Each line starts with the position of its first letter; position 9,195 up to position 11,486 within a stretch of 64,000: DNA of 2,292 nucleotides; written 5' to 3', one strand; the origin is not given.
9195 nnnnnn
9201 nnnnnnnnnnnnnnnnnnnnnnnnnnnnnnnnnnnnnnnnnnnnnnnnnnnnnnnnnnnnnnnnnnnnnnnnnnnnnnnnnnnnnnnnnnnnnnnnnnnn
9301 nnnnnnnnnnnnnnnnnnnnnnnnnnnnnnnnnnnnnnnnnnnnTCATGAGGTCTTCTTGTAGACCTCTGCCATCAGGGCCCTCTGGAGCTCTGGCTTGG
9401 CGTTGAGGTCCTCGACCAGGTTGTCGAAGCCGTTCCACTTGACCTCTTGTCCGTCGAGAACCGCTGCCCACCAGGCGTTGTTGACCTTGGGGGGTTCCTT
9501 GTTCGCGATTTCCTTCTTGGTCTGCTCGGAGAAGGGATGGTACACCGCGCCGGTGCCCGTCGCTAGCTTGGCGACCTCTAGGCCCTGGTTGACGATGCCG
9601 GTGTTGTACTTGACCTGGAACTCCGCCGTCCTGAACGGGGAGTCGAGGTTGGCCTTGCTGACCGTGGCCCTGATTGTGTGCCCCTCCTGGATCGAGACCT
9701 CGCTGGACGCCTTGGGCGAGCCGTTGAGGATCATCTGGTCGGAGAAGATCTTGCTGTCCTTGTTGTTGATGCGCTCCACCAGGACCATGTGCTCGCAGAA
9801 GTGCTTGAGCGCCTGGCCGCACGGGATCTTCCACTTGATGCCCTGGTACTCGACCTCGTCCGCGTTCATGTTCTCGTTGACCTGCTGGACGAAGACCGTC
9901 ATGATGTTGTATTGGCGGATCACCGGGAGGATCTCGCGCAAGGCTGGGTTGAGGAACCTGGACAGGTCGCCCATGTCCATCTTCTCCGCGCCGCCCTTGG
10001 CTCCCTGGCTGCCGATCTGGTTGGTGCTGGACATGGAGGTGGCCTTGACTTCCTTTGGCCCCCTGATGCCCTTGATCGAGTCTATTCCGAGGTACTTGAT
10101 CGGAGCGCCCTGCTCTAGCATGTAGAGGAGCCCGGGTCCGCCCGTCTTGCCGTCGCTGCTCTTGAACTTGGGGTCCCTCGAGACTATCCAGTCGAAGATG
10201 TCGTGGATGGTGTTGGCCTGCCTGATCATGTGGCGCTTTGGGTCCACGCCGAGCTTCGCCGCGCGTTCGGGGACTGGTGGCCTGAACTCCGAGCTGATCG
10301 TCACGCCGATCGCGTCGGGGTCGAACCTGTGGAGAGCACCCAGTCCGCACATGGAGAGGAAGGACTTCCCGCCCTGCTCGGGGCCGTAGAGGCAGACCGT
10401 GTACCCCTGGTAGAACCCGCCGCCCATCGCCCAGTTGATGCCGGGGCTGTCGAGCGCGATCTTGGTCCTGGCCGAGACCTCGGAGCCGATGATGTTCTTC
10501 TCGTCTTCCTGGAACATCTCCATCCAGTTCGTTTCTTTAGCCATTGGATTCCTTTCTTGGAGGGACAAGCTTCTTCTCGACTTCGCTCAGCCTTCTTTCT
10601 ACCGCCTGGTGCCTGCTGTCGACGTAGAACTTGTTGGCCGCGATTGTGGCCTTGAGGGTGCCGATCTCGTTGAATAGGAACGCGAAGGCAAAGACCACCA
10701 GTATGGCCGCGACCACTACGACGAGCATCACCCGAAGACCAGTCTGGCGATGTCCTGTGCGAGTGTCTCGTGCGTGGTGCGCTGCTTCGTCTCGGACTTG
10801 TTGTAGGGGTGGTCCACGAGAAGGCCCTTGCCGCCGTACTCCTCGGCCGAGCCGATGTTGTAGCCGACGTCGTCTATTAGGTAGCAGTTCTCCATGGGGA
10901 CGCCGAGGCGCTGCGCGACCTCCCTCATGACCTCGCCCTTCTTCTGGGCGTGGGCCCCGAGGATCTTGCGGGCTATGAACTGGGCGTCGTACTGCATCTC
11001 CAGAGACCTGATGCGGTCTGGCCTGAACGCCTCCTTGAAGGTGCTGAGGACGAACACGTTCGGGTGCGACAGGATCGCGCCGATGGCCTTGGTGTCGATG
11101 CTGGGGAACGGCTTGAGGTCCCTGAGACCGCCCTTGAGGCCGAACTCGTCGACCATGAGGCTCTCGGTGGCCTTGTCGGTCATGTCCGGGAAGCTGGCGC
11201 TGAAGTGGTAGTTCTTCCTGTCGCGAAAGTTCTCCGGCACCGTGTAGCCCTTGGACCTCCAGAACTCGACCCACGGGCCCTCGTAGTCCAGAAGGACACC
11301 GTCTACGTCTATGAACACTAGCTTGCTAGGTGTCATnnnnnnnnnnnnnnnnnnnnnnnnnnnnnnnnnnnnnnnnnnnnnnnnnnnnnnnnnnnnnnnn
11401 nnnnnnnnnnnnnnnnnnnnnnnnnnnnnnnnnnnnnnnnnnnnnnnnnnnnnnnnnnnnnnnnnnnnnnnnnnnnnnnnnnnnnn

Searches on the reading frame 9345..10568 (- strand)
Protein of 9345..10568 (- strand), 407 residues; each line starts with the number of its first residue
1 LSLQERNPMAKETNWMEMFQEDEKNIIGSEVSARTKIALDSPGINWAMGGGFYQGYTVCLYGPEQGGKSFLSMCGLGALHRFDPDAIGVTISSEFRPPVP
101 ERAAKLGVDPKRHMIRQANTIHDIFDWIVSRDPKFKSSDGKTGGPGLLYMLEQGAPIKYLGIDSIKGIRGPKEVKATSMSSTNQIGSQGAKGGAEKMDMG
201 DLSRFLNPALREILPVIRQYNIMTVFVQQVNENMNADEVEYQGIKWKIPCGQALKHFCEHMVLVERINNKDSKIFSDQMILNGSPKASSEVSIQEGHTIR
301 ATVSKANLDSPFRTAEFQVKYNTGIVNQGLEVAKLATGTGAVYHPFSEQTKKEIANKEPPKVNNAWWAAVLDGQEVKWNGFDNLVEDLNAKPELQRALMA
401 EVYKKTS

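Call 12: search_protein_families(library=phrogs, proteins=[window:9345-10568:-], max_evalue=0.00001)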
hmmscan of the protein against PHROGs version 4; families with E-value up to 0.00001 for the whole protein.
window:9345-10568:- (407 aa): 2 families
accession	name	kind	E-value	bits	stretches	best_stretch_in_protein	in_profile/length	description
phrog_97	-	other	1.8e-27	97.7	1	8-393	13-318/506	UvsX-like recombinase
phrog_8337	-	DNA, RNA and nucleotide metabolism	1.8e-10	41.7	1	34-235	47-215/273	DNA repair protein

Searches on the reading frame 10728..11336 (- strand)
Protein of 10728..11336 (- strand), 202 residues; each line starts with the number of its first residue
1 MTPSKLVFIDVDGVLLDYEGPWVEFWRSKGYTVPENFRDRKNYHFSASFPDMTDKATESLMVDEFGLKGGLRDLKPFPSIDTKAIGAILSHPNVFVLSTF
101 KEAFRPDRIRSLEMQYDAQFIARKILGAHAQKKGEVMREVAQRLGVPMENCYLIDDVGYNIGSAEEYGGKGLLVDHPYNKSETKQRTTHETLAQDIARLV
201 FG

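Call 47: search_protein_families(library=pfam, proteins=[window:10728-11336:-], max_evalue=0.001)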
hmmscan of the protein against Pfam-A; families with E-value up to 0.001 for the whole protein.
window:10728-11336:- (202 aa): 1 family
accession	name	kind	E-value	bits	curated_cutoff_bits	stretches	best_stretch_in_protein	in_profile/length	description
PF00702.32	Hydrolase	-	7.6e-08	33.4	26.4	1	5-166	2-189/191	haloacid dehalogenase-like hydrolase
